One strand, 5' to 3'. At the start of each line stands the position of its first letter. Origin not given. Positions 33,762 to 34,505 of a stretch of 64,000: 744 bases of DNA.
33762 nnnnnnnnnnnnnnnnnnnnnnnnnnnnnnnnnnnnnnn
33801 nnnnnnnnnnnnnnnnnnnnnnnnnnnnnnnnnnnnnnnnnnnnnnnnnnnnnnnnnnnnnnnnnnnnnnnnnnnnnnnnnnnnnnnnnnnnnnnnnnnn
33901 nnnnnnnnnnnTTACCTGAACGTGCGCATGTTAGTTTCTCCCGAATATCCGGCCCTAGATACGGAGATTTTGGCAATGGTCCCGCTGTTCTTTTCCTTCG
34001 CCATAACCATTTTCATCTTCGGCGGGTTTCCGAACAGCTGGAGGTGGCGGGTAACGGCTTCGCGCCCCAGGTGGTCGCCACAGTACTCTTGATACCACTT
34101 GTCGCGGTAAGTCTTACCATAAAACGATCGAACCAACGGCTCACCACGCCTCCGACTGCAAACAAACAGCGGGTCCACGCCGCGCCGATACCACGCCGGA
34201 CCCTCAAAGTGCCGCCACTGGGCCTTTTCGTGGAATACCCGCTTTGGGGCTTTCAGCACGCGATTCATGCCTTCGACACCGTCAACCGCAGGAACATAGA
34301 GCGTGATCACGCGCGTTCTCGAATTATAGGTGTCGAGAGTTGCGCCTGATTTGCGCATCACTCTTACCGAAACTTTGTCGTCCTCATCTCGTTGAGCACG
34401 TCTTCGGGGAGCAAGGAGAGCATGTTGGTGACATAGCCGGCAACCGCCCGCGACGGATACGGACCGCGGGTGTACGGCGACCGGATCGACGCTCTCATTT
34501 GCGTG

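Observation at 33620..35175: Compositionally foreign low-GC islet spliced onto the 3' end of the heme biosynthesis operon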

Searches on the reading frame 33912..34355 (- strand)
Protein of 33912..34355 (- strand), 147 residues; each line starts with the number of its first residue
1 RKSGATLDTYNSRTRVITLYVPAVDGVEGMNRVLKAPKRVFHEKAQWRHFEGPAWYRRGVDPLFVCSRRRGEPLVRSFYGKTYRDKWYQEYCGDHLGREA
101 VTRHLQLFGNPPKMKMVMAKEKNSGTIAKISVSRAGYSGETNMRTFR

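Call 6: search_protein_families(library=phrogs, proteins=[window:33912-34355:-], max_evalue=1)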
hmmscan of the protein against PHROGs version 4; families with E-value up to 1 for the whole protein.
window:33912-34355:- (147 aa): 0 families

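Call 8: find_homologous_proteins(query=window:33912-34355:-)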
Query window:33912-34355:- (147 aa): 1 proteins with E <= 0.001 among 8 candidates.
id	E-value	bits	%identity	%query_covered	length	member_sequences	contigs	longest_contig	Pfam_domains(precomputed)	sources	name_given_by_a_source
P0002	2.4e-86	305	99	90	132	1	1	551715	-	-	-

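Call 22: search_dna_similar(query=window:33912-34355:-, collection=phages, mode=protein, max_evalue=1, max_rows=15)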
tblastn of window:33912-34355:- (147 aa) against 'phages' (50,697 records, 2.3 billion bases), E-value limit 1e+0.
No match.

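Call 29: search_solved_structures(query=window:33912-34355:-, max_evalue=10)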
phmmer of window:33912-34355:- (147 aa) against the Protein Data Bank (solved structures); distinct sequences matched with E-value up to 10: 2.
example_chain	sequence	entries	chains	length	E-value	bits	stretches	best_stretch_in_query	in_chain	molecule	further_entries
7y6k_E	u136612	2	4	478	0.12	15.4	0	94-140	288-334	Bispecific anitybody (scFv and light chain of the antibody)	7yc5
6n22_A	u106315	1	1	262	0.5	13.4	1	11-49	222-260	Protocadherin-15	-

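Call 30: search_protein_families(library=padloc, proteins=[window:33912-34355:-], max_evalue=1)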
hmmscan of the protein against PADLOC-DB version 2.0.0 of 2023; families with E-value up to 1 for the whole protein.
window:33912-34355:- (147 aa): 0 families

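Call 31: search_protein_families(library=ncbifam, proteins=[window:33912-34355:-], max_evalue=1)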
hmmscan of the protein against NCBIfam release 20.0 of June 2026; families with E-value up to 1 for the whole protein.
window:33912-34355:- (147 aa): 0 families

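Call 33: find_related_loci(query=window:33912-34355:-, collection=viral_contigs, flank=5000)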
Query window:33912-34355:- (147 aa) in viral_contigs; peptide patterns used: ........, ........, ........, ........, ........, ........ (x = any residue, [..] = any of these).
5 stretches matched a pattern, but none encodes a relative of the query by tblastn (E <= 1e-3).

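Call 38: predict_structure(protein=window:33912-34355:-)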
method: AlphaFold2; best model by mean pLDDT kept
length: 147 residues; sequences in the alignment: 1
mean_pLDDT: 33.0   pTM: 0.21
mean pLDDT of the five models: 33.0, 31.4, 30.6, 28.7, 28.3
residues with pLDDT >= 90: 0; 70-90: 0; 50-70: 0; < 50: 147
segments of 3 or more residues with pLDDT < 50: 1-147
pLDDT, mean of each block of 10 residues (from residue 1): 28 30 27 30 27 33 39 37 40 42 37 30 34 31 30
secondary structure, 60 per line:
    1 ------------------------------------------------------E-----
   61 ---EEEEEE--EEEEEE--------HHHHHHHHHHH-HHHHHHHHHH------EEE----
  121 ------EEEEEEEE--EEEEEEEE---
elements in order: E64-69 E72-77 H86-96 H98-107 E114-116 E127-134 E137-144
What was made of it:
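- Tried and rejected: A single-sequence AlphaFold model of ORF2 had pLDDT 33 and was unusable (call 38).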
